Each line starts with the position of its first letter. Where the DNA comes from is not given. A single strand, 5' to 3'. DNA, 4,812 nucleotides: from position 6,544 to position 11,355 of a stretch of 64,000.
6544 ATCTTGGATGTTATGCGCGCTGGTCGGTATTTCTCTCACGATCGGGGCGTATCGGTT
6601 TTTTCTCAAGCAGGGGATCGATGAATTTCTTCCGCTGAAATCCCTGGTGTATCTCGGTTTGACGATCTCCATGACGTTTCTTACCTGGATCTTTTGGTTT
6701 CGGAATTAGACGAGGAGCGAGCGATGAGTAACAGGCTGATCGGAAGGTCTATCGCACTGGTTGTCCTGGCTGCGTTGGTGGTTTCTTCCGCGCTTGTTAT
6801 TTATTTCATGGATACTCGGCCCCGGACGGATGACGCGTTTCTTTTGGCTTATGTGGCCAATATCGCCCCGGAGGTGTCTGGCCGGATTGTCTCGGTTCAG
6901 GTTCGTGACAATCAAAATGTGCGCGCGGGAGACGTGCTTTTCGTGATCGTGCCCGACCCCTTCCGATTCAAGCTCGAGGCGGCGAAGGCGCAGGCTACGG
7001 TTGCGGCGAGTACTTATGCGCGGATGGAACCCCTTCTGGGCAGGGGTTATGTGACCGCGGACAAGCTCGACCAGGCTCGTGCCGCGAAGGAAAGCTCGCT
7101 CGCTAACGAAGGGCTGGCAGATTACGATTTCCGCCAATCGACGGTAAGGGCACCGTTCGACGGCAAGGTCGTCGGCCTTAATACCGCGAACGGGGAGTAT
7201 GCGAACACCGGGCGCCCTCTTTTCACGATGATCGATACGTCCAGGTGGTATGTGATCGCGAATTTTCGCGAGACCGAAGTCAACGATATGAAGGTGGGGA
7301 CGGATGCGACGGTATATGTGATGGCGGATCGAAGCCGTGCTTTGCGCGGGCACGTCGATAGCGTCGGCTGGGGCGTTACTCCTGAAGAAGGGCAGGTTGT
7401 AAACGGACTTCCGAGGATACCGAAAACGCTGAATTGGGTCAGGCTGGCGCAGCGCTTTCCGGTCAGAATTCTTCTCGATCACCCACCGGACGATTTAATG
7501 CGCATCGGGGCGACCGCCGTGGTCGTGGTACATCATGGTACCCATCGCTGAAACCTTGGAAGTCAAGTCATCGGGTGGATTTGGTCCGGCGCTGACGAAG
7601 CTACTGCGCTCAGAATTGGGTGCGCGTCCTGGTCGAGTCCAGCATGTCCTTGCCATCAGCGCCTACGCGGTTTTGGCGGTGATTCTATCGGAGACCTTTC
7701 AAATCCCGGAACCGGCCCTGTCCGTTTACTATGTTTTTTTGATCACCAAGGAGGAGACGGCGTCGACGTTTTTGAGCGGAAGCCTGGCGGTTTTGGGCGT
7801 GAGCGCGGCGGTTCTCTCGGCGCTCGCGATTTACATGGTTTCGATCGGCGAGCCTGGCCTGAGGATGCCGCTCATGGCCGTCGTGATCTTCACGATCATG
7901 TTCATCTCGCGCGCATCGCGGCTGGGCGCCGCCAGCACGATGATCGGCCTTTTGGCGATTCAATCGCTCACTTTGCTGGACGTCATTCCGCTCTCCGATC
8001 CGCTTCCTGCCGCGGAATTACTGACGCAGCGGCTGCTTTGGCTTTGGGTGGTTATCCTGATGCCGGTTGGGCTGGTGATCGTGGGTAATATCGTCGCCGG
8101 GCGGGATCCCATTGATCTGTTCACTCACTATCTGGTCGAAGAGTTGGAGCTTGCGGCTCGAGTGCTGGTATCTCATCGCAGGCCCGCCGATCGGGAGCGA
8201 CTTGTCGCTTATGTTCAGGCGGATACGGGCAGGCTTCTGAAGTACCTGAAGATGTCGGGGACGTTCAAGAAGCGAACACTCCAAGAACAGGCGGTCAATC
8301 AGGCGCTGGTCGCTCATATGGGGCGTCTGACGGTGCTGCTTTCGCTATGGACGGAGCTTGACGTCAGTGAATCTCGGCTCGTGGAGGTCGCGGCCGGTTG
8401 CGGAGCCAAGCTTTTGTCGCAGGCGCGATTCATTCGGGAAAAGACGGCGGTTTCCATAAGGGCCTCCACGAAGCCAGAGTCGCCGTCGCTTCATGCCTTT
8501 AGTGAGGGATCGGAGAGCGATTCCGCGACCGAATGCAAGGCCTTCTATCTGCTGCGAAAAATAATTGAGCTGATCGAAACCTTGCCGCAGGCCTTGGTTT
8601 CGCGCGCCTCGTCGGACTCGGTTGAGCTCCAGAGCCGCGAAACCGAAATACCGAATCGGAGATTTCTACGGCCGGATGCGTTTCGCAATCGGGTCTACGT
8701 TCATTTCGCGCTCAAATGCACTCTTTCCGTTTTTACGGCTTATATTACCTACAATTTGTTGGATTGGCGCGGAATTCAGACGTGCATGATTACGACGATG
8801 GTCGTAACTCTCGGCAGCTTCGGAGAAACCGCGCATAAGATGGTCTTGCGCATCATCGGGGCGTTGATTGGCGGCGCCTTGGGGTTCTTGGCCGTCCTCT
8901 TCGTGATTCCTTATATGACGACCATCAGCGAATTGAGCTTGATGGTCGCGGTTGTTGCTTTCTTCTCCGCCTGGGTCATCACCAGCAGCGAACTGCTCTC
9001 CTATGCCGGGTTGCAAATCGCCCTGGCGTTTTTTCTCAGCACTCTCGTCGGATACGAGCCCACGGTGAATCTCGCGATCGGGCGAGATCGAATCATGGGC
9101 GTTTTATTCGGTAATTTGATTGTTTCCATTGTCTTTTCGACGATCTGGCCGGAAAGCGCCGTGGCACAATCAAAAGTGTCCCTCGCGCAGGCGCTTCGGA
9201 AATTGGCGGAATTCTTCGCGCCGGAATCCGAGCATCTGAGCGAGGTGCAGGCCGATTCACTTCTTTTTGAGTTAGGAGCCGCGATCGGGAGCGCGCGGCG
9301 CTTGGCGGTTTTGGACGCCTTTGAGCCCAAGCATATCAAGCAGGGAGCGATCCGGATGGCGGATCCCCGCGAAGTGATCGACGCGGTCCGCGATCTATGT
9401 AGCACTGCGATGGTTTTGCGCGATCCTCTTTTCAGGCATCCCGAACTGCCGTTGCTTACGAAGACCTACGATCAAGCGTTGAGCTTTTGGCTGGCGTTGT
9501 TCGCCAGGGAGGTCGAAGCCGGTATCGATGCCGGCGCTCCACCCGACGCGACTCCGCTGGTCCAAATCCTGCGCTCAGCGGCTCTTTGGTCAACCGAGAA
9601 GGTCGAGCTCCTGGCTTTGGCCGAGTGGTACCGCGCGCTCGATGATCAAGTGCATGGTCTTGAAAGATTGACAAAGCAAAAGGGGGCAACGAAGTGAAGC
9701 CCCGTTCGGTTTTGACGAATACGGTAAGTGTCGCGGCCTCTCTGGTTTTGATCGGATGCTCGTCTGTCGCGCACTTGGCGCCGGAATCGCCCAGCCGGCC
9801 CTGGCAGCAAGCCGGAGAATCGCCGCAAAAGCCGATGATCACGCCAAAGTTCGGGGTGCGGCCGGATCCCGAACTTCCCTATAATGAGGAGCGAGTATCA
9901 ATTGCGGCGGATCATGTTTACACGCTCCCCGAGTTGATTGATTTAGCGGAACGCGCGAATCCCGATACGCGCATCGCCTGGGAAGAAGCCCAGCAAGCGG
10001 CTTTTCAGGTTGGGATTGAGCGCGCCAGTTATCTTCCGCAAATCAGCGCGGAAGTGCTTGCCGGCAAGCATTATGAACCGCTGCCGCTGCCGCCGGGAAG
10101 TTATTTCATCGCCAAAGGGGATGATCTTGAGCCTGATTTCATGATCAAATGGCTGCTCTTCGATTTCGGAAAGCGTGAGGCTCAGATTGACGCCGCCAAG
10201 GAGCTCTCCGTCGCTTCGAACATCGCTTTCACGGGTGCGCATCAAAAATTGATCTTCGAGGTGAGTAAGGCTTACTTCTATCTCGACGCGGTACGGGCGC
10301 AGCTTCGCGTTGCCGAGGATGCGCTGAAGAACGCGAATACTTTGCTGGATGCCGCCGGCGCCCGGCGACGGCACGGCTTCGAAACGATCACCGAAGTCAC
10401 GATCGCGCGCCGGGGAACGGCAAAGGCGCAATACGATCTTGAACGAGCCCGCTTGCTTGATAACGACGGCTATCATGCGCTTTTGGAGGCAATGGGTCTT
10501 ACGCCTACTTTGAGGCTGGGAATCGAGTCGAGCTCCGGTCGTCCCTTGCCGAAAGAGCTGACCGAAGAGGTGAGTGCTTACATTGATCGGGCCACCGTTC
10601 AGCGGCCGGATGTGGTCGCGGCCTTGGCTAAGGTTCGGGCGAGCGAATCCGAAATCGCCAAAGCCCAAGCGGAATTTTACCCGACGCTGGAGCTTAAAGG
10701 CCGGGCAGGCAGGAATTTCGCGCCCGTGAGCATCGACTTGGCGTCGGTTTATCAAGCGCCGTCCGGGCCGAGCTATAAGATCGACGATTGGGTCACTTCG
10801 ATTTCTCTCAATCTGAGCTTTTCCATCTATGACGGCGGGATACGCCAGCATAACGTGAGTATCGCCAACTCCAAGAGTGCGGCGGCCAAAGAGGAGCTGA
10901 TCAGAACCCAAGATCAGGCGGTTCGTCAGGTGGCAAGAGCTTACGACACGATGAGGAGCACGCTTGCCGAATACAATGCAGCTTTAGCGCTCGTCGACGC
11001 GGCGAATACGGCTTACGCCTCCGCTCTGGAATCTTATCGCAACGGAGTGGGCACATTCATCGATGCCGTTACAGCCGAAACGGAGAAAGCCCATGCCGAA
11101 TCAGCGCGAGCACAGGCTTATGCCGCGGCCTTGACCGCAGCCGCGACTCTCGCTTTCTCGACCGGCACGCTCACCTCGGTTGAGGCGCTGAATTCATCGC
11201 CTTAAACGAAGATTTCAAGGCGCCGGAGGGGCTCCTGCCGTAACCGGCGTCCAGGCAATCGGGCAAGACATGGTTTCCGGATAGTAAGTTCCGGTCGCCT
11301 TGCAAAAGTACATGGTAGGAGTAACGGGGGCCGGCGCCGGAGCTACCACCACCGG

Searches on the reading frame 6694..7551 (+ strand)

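Call 72: search_protein_families(library=pfam, proteins=[window:6694-7551:+], max_evalue=0.00001)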
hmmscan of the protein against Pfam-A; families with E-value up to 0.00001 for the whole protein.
window:6694-7551:+ (285 aa): 5 families
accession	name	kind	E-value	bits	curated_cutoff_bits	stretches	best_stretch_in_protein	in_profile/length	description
PF13437.12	HlyD_3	-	1.3e-19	71.4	22.2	1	150-234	1-86/106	HlyD family secretion protein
PF16576.10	HlyD_D23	-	5.3e-14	52.5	30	1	54-225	19-185/214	Barrel-sandwich domain of CusB or HlyD membrane-fusion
PF13533.13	Biotin_lipoyl_2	-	2.7e-12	46.6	29.8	1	56-85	2-31/32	Biotin-lipoyl like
PF00529.27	CusB_dom_1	-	3.1e-06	27.8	26.5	1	215-279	24-87/89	Cation efflux system protein CusB domain 1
PF00364.28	Biotin_lipoyl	-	8.8e-06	25.9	22.1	0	57-85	45-73/73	Biotin-requiring enzyme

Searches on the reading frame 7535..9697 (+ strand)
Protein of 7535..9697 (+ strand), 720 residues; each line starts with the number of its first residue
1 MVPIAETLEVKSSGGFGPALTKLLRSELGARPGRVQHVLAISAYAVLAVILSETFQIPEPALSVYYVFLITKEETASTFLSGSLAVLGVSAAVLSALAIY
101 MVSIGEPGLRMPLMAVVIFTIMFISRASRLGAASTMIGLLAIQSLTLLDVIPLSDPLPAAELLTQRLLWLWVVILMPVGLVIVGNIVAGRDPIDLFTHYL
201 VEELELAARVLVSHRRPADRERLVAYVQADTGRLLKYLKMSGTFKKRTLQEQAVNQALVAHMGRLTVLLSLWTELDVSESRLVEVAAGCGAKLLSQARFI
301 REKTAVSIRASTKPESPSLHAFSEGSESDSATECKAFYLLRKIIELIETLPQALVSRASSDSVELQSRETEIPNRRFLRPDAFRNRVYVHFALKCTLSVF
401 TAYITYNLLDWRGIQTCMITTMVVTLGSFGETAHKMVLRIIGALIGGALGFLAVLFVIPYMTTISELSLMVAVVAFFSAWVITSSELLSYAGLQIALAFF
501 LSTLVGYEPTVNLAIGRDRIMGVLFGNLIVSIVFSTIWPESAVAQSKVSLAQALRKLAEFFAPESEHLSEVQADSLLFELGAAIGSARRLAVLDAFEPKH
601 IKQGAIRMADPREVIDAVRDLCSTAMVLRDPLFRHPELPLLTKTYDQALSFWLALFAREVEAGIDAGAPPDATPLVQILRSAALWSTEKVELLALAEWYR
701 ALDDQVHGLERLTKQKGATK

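Call 72: search_protein_families(library=pfam, proteins=[window:7535-9697:+], max_evalue=0.00001)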
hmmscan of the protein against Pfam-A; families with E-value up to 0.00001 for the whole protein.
window:7535-9697:+ (720 aa): 2 families
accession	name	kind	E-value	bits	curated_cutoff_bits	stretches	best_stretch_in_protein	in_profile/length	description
PF13515.12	FUSC_2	-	1.9e-11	44.6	25.6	1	402-532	2-125/126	Fusaric acid resistance protein-like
PF04632.18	FUSC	-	3.7e-06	26.3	30.9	1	331-573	297-534/660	Fusaric acid resistance protein family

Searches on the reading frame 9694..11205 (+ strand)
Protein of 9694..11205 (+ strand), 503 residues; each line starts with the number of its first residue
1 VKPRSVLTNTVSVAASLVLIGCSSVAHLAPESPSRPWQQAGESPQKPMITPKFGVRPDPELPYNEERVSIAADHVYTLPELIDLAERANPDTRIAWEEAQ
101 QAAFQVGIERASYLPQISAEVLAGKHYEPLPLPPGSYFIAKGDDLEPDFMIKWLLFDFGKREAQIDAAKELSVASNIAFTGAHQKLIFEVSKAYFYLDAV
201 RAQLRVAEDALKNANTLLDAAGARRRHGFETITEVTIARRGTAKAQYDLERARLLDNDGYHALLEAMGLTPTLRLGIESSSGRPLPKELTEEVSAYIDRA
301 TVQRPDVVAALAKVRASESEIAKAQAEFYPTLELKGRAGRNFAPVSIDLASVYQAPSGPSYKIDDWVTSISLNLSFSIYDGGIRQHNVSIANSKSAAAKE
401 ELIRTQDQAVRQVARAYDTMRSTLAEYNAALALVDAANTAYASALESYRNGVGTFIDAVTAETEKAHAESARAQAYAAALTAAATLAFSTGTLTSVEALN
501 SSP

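Call 72: search_protein_families(library=pfam, proteins=[window:9694-11205:+], max_evalue=0.00001)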
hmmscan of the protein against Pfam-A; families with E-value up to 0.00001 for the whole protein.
window:9694-11205:+ (503 aa): 1 family
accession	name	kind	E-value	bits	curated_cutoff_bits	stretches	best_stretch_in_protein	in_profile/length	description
PF02321.23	OEP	-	6.5e-51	173.2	22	2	296-491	4-187/187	Outer membrane efflux protein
